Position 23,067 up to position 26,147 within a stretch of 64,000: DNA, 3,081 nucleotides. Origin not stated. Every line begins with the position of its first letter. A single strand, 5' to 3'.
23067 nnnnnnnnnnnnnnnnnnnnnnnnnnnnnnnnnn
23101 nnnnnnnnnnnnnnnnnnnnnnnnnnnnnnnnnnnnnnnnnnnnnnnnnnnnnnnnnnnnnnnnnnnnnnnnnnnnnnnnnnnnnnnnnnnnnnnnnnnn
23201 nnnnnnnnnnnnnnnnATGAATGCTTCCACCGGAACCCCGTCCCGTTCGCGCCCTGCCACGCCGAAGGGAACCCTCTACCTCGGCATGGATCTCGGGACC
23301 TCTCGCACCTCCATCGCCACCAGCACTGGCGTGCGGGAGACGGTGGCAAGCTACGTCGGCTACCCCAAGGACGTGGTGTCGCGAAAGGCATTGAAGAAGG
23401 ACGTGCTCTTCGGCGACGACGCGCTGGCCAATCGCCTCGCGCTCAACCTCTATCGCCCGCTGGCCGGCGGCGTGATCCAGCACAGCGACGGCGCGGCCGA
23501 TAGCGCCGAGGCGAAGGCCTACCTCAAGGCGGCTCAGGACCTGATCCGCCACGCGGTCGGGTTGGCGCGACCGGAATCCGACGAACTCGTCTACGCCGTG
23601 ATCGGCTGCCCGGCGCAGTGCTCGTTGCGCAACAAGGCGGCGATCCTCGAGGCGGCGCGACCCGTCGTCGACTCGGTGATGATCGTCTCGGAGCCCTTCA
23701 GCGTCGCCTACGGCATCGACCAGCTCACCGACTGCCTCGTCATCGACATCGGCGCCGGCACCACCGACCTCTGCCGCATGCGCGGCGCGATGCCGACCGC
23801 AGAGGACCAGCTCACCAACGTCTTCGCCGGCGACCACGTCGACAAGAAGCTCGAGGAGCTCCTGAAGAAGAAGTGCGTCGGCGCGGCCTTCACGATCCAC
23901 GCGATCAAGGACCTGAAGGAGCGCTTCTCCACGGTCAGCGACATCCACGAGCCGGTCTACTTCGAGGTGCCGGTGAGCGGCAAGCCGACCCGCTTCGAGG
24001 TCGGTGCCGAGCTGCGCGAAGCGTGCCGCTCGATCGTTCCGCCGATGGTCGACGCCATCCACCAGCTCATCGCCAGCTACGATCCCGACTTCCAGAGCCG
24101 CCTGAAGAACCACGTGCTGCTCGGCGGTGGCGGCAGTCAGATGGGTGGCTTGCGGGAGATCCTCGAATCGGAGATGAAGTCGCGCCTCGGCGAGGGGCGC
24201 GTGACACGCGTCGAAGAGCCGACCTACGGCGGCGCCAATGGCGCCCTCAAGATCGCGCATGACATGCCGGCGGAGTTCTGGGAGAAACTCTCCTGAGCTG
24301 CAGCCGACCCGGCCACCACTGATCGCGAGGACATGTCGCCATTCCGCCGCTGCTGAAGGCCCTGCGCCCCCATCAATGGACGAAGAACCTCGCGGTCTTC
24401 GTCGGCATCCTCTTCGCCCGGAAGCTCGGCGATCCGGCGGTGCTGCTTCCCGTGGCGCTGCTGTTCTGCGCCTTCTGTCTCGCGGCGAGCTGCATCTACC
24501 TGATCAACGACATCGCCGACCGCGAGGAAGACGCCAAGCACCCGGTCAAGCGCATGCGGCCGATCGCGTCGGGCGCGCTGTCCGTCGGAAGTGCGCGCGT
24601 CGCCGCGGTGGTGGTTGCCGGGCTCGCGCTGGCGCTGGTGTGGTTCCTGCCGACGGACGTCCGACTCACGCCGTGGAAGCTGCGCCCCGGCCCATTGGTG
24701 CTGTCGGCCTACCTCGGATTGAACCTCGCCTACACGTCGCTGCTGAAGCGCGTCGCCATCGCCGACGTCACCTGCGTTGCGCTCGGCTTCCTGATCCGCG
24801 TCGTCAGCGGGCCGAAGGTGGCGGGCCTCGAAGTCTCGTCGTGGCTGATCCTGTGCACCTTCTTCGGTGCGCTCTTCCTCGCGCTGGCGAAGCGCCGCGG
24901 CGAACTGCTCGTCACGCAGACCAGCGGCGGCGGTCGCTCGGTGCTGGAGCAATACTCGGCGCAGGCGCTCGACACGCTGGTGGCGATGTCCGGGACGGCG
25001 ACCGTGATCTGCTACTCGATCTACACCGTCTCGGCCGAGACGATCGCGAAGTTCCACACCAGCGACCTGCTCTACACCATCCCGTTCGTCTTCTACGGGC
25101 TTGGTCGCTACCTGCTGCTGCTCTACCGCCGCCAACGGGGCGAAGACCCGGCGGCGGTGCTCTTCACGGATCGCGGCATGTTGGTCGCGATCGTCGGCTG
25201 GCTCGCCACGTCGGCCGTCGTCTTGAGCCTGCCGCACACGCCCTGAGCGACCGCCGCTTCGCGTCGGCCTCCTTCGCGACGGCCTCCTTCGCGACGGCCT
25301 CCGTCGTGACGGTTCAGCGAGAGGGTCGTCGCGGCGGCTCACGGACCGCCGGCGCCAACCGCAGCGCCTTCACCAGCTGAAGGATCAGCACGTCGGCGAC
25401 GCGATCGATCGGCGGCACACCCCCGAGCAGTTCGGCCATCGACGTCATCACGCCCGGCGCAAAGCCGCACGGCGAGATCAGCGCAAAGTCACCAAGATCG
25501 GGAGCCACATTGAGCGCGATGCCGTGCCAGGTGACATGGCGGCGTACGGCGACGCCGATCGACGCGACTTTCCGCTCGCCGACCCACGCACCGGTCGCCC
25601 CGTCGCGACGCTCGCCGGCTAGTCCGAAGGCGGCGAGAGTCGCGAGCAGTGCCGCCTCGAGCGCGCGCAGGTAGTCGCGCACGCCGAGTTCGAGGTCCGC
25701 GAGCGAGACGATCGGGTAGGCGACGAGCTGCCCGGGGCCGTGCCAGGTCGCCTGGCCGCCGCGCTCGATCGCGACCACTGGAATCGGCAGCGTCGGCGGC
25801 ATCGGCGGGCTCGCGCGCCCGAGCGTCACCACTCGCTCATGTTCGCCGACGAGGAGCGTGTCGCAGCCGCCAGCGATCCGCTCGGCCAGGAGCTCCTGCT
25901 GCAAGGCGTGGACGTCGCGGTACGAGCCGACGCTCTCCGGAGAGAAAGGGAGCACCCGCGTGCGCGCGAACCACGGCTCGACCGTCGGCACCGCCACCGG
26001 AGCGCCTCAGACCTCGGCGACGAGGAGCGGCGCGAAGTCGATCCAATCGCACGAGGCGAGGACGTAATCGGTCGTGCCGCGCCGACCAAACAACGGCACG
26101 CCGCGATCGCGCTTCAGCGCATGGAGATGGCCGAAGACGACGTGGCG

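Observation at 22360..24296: MamK-family actin-like ATPase translationally coupled to a coiled-coil partner, outside any magnetosome context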

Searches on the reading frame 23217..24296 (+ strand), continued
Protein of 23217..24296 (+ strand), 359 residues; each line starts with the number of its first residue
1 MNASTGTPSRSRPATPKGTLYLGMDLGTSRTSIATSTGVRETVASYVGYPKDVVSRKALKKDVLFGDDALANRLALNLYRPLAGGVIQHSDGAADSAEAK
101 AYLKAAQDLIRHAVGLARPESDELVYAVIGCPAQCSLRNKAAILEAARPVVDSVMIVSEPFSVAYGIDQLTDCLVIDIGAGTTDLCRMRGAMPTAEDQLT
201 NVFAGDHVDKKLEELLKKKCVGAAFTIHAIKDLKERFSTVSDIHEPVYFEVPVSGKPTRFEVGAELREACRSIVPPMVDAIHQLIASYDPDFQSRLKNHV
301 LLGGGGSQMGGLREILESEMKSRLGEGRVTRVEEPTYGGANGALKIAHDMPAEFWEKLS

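Call 87: search_protein_families(library=pfam, proteins=[L078:130-2688:+, L078:2675-4006:-, L041:3141-4142:-, L010:2405-4960:+, L011:707-3028:+, L085:2187-3854:+, L067:2422-4329:+, L052:3382-4935:+], max_evalue=0.0001)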
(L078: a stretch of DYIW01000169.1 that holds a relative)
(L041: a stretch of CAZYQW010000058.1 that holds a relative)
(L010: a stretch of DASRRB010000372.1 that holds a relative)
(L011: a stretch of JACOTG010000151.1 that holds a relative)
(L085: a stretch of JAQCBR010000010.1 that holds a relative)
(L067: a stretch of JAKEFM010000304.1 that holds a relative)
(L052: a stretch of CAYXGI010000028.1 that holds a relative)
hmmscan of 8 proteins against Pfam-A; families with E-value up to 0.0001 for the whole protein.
L078:130-2688:+ (852 aa): 2 families
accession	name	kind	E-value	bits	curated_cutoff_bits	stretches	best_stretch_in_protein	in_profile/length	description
PF00884.28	Sulfatase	-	3.3e-39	135.4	25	1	406-712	3-299/301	Sulfatase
PF01663.27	Phosphodiest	-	2.4e-14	54.2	23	1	406-472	1-64/342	Type I phosphodiesterase / nucleotide pyrophosphatase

L078:2675-4006:- (443 aa): 1 family
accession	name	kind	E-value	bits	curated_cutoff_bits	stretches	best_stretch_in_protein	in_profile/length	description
PF00275.25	EPSP_synthase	-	1.1e-87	295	22.8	1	16-426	8-417/417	EPSP synthase (3-phosphoshikimate 1-carboxyvinyltransferase)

L041:3141-4142:- (333 aa): 13 families
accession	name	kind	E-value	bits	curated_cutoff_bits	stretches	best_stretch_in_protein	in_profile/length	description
PF13738.12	Pyr_redox_3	-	1e-74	252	30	1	10-298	1-305/305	Pyridine nucleotide-disulphide oxidoreductase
PF07992.20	Pyr_redox_2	-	4.5e-33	115.4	26.1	1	8-301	2-277/291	Pyridine nucleotide-disulphide oxidoreductase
PF13434.12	Lys_Orn_oxgnase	-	1.2e-13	51.3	21.3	1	71-200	89-225/339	L-lysine 6-monooxygenase/L-ornithine 5-monooxygenase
PF00070.33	Pyr_redox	-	1.3e-11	45.3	22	1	168-237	2-71/82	Pyridine nucleotide-disulphide oxidoreductase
PF00890.30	FAD_binding_2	-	9e-11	42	20.4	1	8-39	1-32/414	FAD binding domain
PF12831.13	FAD_oxidored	-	3.8e-10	40.1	27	1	8-39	1-32/416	FAD dependent oxidoreductase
PF01134.28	GIDA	-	3e-09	36.9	22.1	0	8-36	1-29/391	Glucose inhibited division protein A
PF03486.20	HI0933_like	-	7.3e-09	35.9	50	1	8-39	2-33/244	HI0933-like protein Rossmann domain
PF01494.25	FAD_binding_3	-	4.3e-08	33.2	22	1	7-39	2-34/349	FAD binding domain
PF01266.30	DAO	-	5.1e-08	33.3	27.9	0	8-39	1-32/353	FAD dependent oxidoreductase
PF01946.23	Thi4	-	8.6e-07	28.9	26.2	0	5-37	16-49/235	Thi4 family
PF13450.12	NAD_binding_8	-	1e-05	26.1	21.9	1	11-39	1-29/68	NAD(P)-binding Rossmann-like domain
PF13241.12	NAD_binding_7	-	2e-05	25.5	22.1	0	161-203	3-47/104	Putative NAD(P)-binding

L010:2405-4960:+ (851 aa): 1 family
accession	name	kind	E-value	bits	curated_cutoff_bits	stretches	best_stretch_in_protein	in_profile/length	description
PF00246.29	Peptidase_M14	-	3.3e-72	243.9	21.6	1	155-432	1-284/286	Zinc carboxypeptidase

L011:707-3028:+ (773 aa): 3 families
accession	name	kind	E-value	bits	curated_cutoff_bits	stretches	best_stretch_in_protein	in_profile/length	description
PF22422.2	MGH1-like_GH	-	1.7e-48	166.5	27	1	346-680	12-356/356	Mannosylglycerate hydrolase MGH1-like glycoside hydrolase domain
PF01204.24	Trehalase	-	5.3e-07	29.3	21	1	413-558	245-390/512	Trehalase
PF17389.8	Bac_rhamnosid6H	-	2.4e-06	27.5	24.5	1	357-534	63-219/339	Bacterial alpha-L-rhamnosidase 6 hairpin glycosidase domain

L085:2187-3854:+ (555 aa): 3 families
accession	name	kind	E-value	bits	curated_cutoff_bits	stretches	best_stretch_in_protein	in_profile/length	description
PF17392.7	Urocanase_C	-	1.2e-92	309.2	23.6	1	352-545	2-195/196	Urocanase C-terminal domain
PF01175.24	Urocanase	-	6.3e-84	281.2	23.2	1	139-348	1-209/209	Urocanase Rossmann-like domain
PF17391.7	Urocanase_N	-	5.1e-53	178.7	23.2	1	11-136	2-127/127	Urocanase N-terminal domain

L067:2422-4329:+ (635 aa): 1 family
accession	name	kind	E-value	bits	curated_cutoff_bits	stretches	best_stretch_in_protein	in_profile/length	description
PF13646.12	HEAT_2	-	5.3e-07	30.3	27.7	1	320-401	5-88/88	HEAT repeats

L052:3382-4935:+ (517 aa): 1 family
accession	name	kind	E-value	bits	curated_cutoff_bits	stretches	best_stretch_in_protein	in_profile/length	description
PF04932.20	Wzy_C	-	6.3e-19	68.7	31.7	1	287-425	2-149/149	O-Antigen ligase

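Call 102: predict_structure(alignment_id=A1)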
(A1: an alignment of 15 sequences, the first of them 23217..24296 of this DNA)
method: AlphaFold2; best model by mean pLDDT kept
length: 359 residues; sequences in the alignment: 15
mean_pLDDT: 75.5   pTM: 0.74
mean pLDDT of the five models: 75.5, 75.4, 73.7, 71.3, 71.1
residues with pLDDT >= 90: 89; 70-90: 180; 50-70: 37; < 50: 53
segments of 3 or more residues with pLDDT < 50: 1-8, 48-92
pLDDT, mean of each block of 10 residues (from residue 1): 37 84 75 81 59 27 30 27 37 62 73 82 90 69 84 86 80 84 81 78 83 94 85 86 84 92 94 93 87 89 82 94 94 66 86 81
secondary structure, 60 per line:
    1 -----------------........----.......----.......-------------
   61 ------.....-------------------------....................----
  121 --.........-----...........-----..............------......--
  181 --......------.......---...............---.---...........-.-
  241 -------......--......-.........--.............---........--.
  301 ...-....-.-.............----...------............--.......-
elements in order: E18-25 E30-36 E41-47 H67-71 H97-116 E123-131 H137-147 E153-158 H159-166 E173-178 E183-188 E198-201 H205-219 H227-237 E248-253 E256-261 H263-271 H274-286 H290-297 E300-303 H305-308 H312-324 E329-331 H338-349 H352-358

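Call 104: fold_search(model_id=the predicted structure, library=pdb)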
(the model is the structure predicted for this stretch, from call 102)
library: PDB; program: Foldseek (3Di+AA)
matches with E <= 10: 1348; with E <= 0.001: 869
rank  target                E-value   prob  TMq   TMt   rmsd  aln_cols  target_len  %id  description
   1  5ljv_A                2.2e-30  1.00  0.79  0.86   5.4       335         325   35  MamK double helical filament (released 2016-11-16)
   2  5ljw_A                3.9e-30  1.00  0.76  0.81   6.5       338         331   34  MamK non-polymerising A278D mutant bound to AMPPNP (released 2016-11-16)
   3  5ljw_B                1.6e-29  1.00  0.69  0.76   7.4       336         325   34  MamK non-polymerising A278D mutant bound to AMPPNP (released 2016-11-16)
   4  8r2n_A                1.1e-26  1.00  0.73  0.74   6.0       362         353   29  Structure of the BeeR filament (released 2025-03-05)
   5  5jyg_A                3.9e-20  1.00  0.73  0.79   6.1       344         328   34  Cryo-EM structure of the MamK filament at 6.5 A (released 2016-07-27)
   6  9a5t_B                4.1e-19  1.00  0.71  0.76   5.8       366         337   20  Integrative model of MBL-MREB by crosslinking MS and deep learning (released 2024-09-18)
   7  1jcg                  4.9e-19  1.00  0.69  0.74   5.9       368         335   22  MREB FROM THERMOTOGA MARITIMA, AMPPNP (released 2001-09-19)
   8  1jcf                  7.3e-19  1.00  0.70  0.75   6.1       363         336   21  MREB FROM THERMOTOGA MARITIMA, TRIGONAL (released 2001-09-19)
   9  9a51_A                2.1e-18  1.00  0.72  0.77   6.1       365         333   23  Integrative model of MBL-YTXH by crosslinking MS and deep learning (released 2024-09-18)
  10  1jce                  2.8e-18  1.00  0.68  0.73   6.1       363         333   22  MREB FROM THERMOTOGA MARITIMA (released 2001-09-19)
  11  7e1g_A                1.0e-17  1.00  0.70  0.75   5.6       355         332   19  Structure of MreB3 from Spiroplasma eriocheiris (released 2022-02-16)
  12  7zpt                  1.1e-17  1.00  0.67  0.72   6.3       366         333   19  Crystal structure of MreB from Geobacillus stearothermophilus ATCC7953 (released 2023-05-10)
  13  6znl_C                1.6e-17  1.00  0.67  0.65   7.2       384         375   17  Cryo-EM structure of the dynactin complex (released 2020-07-29)
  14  2wus_A                1.7e-17  1.00  0.70  0.74   5.9       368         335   20  Bacterial actin MreB assembles in complex with cell shape protein RodZ (released 2010-06-30)
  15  4czl                  1.9e-17  1.00  0.66  0.70   7.2       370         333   17  C. crescentus MreB, monomeric, ADP (released 2014-06-25)
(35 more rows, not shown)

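Call 106: search_protein_families(library=padloc, proteins=[window:23217-24296:+], max_evalue=0.001)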
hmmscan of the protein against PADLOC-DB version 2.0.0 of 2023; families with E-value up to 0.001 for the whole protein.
window:23217-24296:+ (359 aa): 0 families

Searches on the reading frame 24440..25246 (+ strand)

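Call 3: search_protein_families(library=pfam, proteins=[window:24440-25246:+], max_evalue=0.01)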
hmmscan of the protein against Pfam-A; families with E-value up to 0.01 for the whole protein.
window:24440-25246:+ (268 aa): 1 family
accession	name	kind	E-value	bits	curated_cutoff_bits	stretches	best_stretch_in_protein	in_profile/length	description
PF01040.23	UbiA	-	1.3e-17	64.3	34.2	1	5-240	22-244/250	UbiA prenyltransferase family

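Call 4: search_protein_families(library=ncbifam, proteins=[window:24440-25246:+], max_evalue=0.01)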
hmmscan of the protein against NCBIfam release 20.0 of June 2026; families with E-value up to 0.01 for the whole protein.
window:24440-25246:+ (268 aa): 21 families
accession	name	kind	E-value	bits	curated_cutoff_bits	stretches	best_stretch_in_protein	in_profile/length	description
NF008977.0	PRK12324.1-2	equivalog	2.2e-68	230.9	234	1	2-257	36-282/297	decaprenyl-phosphate phosphoribosyltransferase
NF008978.0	PRK12324.1-4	equivalog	2.2e-52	178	207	1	2-260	66-317/322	decaprenyl-phosphate phosphoribosyltransferase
NF006088.0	PRK08238.1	equivalog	5.4e-44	150.6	351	1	3-256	227-474/482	UbiA family prenyltransferase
NF008976.0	PRK12324.1-1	equivalog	1.3e-41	142.9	474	1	2-261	56-302/306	decaprenyl-phosphate phosphoribosyltransferase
TIGR01474.1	ubiA_proteo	equivalog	7e-07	29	275.45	1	15-71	55-109/282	4-hydroxybenzoate octaprenyltransferase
NF009523.0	PRK12884.1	equivalog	2.9e-06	26.7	269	1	5-133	39-155/279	prenyltransferase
TIGR01473.1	cyoE_ctaB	equivalog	3.3e-05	23.8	210.3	1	5-110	39-134/281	heme o synthase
TIGR01475.1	ubiA_other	subfamily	4.6e-05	23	180.8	1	7-71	40-104/282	UbiA-like polyprenyltransferase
NF004617.0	PRK05951.1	equivalog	8.5e-05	21.8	239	1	2-93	50-144/306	prenyltransferase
NF045897.1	SCO3242_trans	equivalog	9.4e-05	22.1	260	1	14-66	38-94/287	SCO3242 family prenyltransferase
NF009514.0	PRK12873.1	equivalog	0.00015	21.3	246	1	14-81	60-125/297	4-hydroxybenzoate polyprenyltransferase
NF041584.1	MqnP_SCO4491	exception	0.0002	21.2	420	1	18-65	55-102/285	menaquinone biosynthesis prenyltransferase MqnP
NF009609.0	PRK13106.1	equivalog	0.00031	20.2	349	1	9-101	55-137/301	prenyltransferase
NF009526.0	PRK12888.1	equivalog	0.00034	20.1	364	1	12-81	61-124/301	4-hydroxybenzoate octaprenyltransferase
NF003349.0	PRK04375.1-2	equivalog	0.00044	19.5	246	1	7-109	63-157/318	heme o synthase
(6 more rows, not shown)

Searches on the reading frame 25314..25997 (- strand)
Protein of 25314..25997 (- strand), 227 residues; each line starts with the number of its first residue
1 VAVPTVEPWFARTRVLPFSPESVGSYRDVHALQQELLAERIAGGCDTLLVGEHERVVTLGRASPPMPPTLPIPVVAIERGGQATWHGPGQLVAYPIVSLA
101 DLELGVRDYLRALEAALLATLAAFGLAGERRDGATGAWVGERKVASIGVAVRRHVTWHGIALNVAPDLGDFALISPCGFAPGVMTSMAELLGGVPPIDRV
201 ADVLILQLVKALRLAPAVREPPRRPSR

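Call 3: search_protein_families(library=pfam, proteins=[window:25314-25997:-], max_evalue=0.01)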
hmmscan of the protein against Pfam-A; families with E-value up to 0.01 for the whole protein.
window:25314-25997:- (227 aa): 2 families
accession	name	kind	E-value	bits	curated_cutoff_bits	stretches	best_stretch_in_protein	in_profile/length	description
PF21948.1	LplA-B_cat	-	6e-36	124.7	27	1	26-207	2-198/200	Lipoyl protein ligase A/B catalytic domain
PF03099.24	BPL_LplA_LipB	-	0.00011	22.5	21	1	72-166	26-132/133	Biotin/lipoate A/B protein ligase family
